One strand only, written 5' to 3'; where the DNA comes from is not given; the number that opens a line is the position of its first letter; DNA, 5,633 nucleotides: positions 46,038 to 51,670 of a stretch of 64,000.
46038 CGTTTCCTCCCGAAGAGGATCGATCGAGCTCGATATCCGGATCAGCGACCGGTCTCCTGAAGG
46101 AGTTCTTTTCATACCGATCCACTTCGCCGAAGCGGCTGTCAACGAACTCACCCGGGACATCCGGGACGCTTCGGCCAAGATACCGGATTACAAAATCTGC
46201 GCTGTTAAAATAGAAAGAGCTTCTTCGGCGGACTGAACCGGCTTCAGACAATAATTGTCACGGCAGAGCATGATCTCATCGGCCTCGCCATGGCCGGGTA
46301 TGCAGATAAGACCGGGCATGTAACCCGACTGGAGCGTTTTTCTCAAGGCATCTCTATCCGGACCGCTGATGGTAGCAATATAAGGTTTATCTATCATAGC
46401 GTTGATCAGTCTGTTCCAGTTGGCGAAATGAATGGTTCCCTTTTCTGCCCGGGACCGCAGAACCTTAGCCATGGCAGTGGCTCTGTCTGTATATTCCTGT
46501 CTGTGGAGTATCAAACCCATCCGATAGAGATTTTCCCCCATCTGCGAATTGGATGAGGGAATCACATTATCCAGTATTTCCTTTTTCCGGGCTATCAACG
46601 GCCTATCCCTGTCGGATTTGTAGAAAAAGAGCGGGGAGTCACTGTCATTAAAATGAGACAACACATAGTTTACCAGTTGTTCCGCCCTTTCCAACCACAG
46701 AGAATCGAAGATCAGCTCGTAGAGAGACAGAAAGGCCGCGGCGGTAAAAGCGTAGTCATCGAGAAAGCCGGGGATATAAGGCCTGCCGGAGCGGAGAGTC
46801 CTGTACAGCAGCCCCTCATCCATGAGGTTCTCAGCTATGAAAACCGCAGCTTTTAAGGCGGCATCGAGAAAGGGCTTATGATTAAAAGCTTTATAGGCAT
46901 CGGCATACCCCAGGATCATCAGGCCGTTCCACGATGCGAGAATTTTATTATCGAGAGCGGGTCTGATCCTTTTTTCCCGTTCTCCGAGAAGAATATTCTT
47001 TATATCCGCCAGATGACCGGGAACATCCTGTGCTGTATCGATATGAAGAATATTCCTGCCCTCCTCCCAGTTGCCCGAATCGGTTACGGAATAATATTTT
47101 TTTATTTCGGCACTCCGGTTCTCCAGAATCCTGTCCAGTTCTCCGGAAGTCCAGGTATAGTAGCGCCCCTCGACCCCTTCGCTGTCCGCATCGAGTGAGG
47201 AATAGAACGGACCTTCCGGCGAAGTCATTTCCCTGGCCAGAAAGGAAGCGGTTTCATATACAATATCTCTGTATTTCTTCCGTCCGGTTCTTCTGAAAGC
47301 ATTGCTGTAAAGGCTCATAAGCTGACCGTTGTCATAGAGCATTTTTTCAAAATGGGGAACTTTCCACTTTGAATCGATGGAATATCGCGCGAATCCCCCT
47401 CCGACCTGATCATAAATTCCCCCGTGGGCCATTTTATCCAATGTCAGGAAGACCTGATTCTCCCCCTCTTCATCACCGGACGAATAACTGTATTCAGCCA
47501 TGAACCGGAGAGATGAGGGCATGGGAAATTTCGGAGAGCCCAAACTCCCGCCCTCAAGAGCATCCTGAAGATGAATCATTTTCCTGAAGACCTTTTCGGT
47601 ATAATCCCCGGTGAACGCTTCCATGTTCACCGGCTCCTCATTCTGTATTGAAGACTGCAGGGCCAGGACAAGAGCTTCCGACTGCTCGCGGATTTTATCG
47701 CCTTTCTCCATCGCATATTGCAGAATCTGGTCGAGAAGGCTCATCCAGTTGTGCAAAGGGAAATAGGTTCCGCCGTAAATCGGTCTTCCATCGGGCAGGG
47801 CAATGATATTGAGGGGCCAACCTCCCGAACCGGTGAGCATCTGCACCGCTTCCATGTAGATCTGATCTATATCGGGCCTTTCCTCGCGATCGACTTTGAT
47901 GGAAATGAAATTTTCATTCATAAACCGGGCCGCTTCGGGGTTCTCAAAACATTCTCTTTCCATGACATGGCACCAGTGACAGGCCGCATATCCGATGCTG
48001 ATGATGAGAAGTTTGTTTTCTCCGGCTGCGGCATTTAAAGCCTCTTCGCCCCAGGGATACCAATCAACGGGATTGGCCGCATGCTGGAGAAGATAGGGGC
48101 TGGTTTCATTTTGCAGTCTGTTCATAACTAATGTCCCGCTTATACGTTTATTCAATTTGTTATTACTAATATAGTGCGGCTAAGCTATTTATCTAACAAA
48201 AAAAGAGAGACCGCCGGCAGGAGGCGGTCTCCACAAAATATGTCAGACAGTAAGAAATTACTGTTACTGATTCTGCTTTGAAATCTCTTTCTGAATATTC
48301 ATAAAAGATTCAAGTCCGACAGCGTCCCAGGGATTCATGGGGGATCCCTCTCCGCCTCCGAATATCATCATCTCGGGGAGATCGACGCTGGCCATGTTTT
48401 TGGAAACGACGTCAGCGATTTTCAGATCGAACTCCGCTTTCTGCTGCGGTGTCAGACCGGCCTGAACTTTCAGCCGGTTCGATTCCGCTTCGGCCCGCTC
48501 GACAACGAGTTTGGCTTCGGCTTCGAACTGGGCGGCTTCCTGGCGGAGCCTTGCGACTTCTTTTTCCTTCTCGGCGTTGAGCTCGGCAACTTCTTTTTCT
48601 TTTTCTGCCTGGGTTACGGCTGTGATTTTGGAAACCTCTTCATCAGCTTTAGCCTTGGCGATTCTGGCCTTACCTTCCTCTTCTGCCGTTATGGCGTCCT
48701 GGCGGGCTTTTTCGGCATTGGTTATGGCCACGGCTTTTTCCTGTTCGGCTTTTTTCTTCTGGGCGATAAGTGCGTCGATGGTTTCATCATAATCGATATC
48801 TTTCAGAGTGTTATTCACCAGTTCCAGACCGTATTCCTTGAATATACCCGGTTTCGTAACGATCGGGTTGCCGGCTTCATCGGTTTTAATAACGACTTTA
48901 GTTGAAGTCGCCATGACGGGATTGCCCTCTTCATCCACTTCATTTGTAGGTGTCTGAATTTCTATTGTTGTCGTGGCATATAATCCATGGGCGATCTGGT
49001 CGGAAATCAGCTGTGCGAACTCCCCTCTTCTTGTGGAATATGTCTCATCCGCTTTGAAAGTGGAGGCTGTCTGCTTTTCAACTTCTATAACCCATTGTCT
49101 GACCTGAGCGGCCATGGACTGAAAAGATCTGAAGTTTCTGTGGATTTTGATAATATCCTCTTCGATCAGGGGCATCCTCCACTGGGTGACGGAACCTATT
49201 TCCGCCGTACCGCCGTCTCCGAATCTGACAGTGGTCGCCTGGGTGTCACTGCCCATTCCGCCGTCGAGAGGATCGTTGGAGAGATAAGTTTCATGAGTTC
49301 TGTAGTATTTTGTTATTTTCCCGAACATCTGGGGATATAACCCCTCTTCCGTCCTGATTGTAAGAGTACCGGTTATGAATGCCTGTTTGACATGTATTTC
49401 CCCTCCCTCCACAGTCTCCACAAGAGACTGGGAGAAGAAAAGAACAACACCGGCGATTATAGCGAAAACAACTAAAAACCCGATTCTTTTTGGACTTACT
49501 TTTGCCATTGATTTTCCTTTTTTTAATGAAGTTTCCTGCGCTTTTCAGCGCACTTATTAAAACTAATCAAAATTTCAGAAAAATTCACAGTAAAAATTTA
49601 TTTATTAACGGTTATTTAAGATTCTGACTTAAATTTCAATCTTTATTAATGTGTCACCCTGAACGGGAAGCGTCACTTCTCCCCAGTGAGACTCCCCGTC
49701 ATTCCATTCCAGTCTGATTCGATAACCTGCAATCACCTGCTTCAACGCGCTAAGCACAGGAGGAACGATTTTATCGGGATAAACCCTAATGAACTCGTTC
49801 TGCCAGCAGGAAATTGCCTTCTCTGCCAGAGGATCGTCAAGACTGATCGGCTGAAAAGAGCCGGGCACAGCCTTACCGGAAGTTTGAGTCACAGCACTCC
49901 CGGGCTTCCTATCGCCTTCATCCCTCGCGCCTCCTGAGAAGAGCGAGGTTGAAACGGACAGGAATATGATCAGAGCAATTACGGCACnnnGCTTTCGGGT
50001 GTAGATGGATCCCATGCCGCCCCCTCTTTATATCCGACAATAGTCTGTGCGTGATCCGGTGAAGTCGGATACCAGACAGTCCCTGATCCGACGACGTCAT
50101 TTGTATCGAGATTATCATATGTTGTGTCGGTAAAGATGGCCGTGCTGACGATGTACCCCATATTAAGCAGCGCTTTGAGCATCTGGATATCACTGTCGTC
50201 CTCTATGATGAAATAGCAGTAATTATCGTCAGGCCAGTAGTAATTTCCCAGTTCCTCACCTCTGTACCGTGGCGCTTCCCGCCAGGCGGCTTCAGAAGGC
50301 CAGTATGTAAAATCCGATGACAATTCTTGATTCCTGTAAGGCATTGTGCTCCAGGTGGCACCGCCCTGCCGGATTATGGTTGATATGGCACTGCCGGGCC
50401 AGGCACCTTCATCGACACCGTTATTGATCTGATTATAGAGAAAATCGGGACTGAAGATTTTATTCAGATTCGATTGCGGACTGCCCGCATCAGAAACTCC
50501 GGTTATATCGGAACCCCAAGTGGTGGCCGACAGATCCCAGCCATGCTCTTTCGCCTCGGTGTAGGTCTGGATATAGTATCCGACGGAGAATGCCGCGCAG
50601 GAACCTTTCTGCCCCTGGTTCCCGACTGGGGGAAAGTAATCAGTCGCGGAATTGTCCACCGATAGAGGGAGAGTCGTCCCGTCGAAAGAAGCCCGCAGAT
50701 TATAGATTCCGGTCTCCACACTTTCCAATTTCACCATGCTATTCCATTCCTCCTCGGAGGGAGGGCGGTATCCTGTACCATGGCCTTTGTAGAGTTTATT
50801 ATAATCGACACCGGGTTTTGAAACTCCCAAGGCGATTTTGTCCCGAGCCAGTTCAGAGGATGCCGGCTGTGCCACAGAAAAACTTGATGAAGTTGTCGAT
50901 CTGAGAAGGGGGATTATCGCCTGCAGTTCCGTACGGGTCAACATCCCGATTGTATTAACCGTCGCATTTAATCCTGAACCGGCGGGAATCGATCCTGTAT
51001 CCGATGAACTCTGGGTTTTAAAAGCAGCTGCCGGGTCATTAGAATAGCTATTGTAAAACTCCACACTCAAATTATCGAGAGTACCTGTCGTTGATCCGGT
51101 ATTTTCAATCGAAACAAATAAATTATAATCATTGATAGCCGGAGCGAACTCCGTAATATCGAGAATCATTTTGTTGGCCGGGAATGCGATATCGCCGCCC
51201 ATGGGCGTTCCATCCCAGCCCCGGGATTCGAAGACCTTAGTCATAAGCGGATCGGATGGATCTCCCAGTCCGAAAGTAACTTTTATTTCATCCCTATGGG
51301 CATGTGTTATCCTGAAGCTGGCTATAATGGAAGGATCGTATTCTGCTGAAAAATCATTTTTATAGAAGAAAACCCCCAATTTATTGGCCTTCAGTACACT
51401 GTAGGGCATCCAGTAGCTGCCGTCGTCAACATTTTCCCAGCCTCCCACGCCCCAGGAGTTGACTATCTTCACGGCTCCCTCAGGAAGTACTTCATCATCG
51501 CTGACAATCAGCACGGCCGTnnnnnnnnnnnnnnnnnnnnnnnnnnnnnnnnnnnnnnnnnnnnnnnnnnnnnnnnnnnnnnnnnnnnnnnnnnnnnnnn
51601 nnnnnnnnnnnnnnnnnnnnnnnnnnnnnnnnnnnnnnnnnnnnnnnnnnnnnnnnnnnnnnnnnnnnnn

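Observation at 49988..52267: Circularly permuted papain-like (C1) peptidase lipoprotein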

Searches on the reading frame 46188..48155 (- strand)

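Call 21: search_protein_families(library=pfam, proteins=[window:46188-48155:-], max_evalue=0.1)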
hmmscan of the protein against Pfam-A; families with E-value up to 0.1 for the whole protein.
window:46188-48155:- (655 aa): 6 families
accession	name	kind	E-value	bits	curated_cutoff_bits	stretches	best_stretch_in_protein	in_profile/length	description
PF03190.21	Thioredox_DsbH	-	2.4e-65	219.9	27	1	12-166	2-162/163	Protein of unknown function, DUF255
PF13899.12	Thioredoxin_7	-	6.4e-09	36.3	27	1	31-95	1-65/83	Thioredoxin-like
PF06662.19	C5-epim_C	-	0.0015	18.5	23.3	0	411-492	32-107/188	D-glucuronyl C5-epimerase C-terminus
PF03663.20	Glyco_hydro_76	-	0.031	14.2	25.9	0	466-505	87-131/366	Glycosyl hydrolase family 76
PF07221.17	GlcNAc_2-epim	-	0.06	13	23.4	0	472-506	146-180/347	N-acylglucosamine 2-epimerase (GlcNAc 2-epimerase)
PF13098.12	Thioredoxin_2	-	0.074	13.8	27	0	43-95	1-55/104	Thioredoxin-like domain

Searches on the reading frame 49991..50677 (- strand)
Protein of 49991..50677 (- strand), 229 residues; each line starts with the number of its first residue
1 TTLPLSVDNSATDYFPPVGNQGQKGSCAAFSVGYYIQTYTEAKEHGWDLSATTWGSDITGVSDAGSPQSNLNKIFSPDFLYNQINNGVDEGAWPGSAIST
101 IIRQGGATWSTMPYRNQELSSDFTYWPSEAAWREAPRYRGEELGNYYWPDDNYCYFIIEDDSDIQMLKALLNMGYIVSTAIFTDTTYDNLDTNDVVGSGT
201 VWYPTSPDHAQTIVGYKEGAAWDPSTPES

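Call 58: search_solved_structures(query=A7, max_evalue=0.01, show_alignments=2)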
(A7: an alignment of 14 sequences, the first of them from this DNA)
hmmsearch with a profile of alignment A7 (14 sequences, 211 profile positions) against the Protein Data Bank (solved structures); distinct sequences matched with E-value up to 0.01: 78 (the best 60 are shown).
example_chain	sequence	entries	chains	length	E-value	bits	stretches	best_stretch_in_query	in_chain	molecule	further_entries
8v57_A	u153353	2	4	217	8.4e-08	35.5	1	3-33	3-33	Cathepsin K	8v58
6bki_A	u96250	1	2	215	1.1e-07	35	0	4-33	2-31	Cathepsin K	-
3h7d_A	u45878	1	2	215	1.2e-07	34.9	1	4-38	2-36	Cathepsin K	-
5t6u_A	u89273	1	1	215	1.5e-07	34.6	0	4-33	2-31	Cathepsin K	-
1u9v_A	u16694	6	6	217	1.5e-07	34.6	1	3-35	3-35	Cathepsin K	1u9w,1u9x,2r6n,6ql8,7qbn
9g6a_A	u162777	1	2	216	1.7e-07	34.5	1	3-38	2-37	Cathepsin K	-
6qlm_A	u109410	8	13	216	2.1e-07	34.2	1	3-38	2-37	Cathepsin K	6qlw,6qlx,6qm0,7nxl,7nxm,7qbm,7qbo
2f7d_A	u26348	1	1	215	2.8e-07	33.7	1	4-34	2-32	Cathepsin K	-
1atk_A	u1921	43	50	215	3e-07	33.7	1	4-38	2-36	CATHEPSIN K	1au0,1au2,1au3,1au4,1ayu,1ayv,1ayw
1snk_A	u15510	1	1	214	4.5e-07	33.1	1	4-38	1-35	Cathepsin K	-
1by8_A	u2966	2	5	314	5.6e-07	32.8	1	3-37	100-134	PROTEIN (PROCATHEPSIN K)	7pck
5tdi_A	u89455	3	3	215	8.5e-07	32.2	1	4-33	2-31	Cathepsin K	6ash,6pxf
3ovz_A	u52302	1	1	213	1.3e-06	31.6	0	5-38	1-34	Cathepsin K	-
1vsn_A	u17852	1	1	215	2.1e-06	30.9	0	4-33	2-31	Cathepsin K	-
8jcs_A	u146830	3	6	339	3e-06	30.4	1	3-40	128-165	Procerain B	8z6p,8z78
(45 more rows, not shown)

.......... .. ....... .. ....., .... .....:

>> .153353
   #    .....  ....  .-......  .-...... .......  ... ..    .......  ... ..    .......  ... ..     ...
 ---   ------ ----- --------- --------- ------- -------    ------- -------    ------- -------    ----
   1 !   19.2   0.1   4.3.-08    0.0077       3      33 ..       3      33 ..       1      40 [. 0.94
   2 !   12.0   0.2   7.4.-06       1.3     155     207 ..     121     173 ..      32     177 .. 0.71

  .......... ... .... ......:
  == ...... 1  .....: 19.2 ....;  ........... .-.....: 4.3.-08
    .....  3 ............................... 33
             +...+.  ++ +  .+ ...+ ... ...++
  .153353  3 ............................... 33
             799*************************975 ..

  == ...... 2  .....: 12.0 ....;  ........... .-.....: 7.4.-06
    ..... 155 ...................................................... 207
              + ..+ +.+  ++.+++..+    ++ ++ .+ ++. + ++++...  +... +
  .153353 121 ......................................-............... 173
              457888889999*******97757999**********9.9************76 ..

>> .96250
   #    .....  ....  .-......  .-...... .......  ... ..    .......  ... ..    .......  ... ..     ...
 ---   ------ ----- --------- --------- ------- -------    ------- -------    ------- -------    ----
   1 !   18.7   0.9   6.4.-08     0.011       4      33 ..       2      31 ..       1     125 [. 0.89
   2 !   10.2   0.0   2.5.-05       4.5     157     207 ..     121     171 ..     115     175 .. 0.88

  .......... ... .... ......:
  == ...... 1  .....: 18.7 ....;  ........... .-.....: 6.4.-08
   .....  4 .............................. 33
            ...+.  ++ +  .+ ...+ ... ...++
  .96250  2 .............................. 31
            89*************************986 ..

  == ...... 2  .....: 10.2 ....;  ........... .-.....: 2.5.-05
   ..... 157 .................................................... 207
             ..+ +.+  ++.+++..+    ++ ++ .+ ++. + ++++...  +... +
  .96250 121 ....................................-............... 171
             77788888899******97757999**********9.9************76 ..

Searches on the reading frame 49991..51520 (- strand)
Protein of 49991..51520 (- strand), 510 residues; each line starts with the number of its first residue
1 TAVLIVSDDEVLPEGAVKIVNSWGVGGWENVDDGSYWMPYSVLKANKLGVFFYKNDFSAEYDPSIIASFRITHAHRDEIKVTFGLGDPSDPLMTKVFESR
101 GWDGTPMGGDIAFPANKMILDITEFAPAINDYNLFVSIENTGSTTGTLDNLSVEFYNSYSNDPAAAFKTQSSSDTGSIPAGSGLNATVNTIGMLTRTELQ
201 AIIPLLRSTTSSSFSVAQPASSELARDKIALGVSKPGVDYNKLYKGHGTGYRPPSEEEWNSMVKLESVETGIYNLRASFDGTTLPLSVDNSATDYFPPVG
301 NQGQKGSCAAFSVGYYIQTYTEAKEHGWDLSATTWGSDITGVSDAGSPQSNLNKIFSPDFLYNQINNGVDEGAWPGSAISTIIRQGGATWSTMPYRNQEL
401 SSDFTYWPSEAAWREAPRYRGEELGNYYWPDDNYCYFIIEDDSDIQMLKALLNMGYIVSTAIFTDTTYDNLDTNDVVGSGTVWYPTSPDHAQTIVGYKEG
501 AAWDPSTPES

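Call 59: predict_structure(alignment_id=A5)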
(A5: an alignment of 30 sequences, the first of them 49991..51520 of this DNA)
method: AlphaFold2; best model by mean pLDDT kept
length: 510 residues; sequences in the alignment: 30
mean_pLDDT: 86.5   pTM: 0.90
mean pLDDT of the five models: 86.5, 86.4, 85.7, 85.2, 84.8
residues with pLDDT >= 90: 310; 70-90: 135; 50-70: 39; < 50: 26
segments of 3 or more residues with pLDDT < 50: 1-7, 208-211, 271-282, 426-428
pLDDT, mean of each block of 10 residues (from residue 1): 43 93 89 96 95 85 95 93 95 88 76 93 93 97 96 95 95 96 97 95 64 74 90 87 84 85 74 42 82 97 83 97 96 85 81 95 81 88 93 78 73 95 58 80 89 93 93 96 81 97 94
secondary structure, 60 per line:
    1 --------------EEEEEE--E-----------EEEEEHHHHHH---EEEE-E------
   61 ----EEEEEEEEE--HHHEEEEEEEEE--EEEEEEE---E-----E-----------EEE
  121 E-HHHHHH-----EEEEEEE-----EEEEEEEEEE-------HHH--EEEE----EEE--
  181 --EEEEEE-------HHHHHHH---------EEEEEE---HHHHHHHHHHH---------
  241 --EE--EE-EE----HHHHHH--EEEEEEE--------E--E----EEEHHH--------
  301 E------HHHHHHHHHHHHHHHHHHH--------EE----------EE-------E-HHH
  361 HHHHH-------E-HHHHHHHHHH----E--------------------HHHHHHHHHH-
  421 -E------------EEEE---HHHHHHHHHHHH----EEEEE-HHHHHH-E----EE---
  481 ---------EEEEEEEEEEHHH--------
elements in order: E15-20 E35-39 H40-45 E49-52 E65-73 E79-87 E90-96 E118-121 H123-128 E134-140 E146-155 E168-171 E176-178 E183-188 H196-202 E212-217 H221-231 H256-261 E264-270 E287-289 H308-326 H358-365 H375-384 H410-419 E435-438 H442-453 E458-462 H464-469 E490-499

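Call 62: fold_search(model_id=the predicted structure, library=pdb)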
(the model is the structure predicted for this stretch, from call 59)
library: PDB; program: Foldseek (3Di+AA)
matches with E <= 10: 743; with E <= 0.001: 0
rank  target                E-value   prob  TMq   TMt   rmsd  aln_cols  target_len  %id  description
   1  3ois_A                2.0e-03  0.99  0.26  0.46   8.6       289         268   18  Crystal Structure Xylellain, a cysteine protease from Xylella fastidiosa (released 2011-08-03)
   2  3ois_B                3.4e-03  1.00  0.27  0.49   4.9       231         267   18  Crystal Structure Xylellain, a cysteine protease from Xylella fastidiosa (released 2011-08-03)
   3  5jt8_A                3.4e-03  0.98  0.25  0.38   7.6       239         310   16  Structural basis for the limited antibody cross reactivity between the mite allergens Blo t 1 and Der p 1 (released 2017-05-24)
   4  6ei6_A                6.3e-03  0.44  0.13  0.22  15.8       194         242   10  CC2D1B coordinates ESRCT-III activity during the mitotic reformation of the nuclear envelope (released 2018-10-10)
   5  5jt8_B                8.5e-03  0.95  0.24  0.37   7.8       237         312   15  Structural basis for the limited antibody cross reactivity between the mite allergens Blo t 1 and Der p 1 (released 2017-05-24)
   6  8j67_C                1.5e-02  0.07  0.08  0.15  19.2       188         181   12  Crystal structure of Toxoplasma gondii M2AP (released 2023-08-30)
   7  7soi_B                2.1e-02  0.47  0.15  0.10  18.5       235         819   11  Structure of I552A Soybean Lipoxygenase at 277K (released 2022-11-09)
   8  5eeo                  2.2e-02  0.41  0.14  0.10  18.6       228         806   12  soybean lipoxygenase(L1)-T756R (released 2015-11-25)
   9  7soi_A                2.7e-02  0.38  0.15  0.10  18.6       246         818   11  Structure of I552A Soybean Lipoxygenase at 277K (released 2022-11-09)
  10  8qdq_B                3.0e-02  0.11  0.11  0.07  22.7       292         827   10  Vitis vinifera dimeric 13S-lipoxygenase LOXA in the closed conformation (released 2024-10-30)
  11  1hpl_A                3.9e-02  0.82  0.14  0.16   6.4       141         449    7  HORSE PANCREATIC LIPASE. THE CRYSTAL STRUCTURE AT 2.3 ANGSTROMS RESOLUTION (released 1994-05-31)
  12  7soj_A                4.6e-02  0.21  0.13  0.09  18.8       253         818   13  Structure of V750A Soybean Lipoxygenase at 277K (released 2022-11-02)
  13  7e3e_A                4.9e-02  0.33  0.22  0.34  15.1       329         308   14  Crystal structure of Trypanosoma brucei cathepsin B R91C/T223C mutant (released 2021-12-15)
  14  5tqo_B                4.9e-02  0.33  0.15  0.10  18.2       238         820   11  Lipoxygenase-1 (soybean) L546A/L754A mutant at 300K (released 2017-11-01)
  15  8qdr_B                5.2e-02  0.30  0.15  0.11  18.1       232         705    9  Vitis vinifera dimeric 13S-lipoxygenase LOXA in a detergent bound open conformation (released 2024-10-30)
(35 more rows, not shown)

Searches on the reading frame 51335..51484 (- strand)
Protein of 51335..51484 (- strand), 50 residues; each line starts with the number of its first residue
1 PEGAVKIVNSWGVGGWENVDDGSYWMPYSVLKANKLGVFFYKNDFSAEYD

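Call 57: search_solved_structures(query=A6, max_evalue=1, show_alignments=3)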
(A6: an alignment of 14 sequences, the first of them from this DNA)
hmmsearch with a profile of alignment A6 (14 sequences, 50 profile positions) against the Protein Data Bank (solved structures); distinct sequences matched with E-value up to 1: 5.
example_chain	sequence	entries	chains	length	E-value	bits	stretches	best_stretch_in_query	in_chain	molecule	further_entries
3ois_A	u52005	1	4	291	0.00018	24.4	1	4-41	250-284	Cysteine protease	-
8h1k_A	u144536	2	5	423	0.33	14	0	15-28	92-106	N-acylglucosamine 2-epimerase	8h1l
8h1m_A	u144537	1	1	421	0.37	13.9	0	15-28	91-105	N-acylglucosamine 2-epimerase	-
8h1n_A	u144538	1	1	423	0.37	13.9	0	15-28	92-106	N-acylglucosamine 2-epimerase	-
6a0n_A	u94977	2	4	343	0.78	12.8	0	2-39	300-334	Lpg2622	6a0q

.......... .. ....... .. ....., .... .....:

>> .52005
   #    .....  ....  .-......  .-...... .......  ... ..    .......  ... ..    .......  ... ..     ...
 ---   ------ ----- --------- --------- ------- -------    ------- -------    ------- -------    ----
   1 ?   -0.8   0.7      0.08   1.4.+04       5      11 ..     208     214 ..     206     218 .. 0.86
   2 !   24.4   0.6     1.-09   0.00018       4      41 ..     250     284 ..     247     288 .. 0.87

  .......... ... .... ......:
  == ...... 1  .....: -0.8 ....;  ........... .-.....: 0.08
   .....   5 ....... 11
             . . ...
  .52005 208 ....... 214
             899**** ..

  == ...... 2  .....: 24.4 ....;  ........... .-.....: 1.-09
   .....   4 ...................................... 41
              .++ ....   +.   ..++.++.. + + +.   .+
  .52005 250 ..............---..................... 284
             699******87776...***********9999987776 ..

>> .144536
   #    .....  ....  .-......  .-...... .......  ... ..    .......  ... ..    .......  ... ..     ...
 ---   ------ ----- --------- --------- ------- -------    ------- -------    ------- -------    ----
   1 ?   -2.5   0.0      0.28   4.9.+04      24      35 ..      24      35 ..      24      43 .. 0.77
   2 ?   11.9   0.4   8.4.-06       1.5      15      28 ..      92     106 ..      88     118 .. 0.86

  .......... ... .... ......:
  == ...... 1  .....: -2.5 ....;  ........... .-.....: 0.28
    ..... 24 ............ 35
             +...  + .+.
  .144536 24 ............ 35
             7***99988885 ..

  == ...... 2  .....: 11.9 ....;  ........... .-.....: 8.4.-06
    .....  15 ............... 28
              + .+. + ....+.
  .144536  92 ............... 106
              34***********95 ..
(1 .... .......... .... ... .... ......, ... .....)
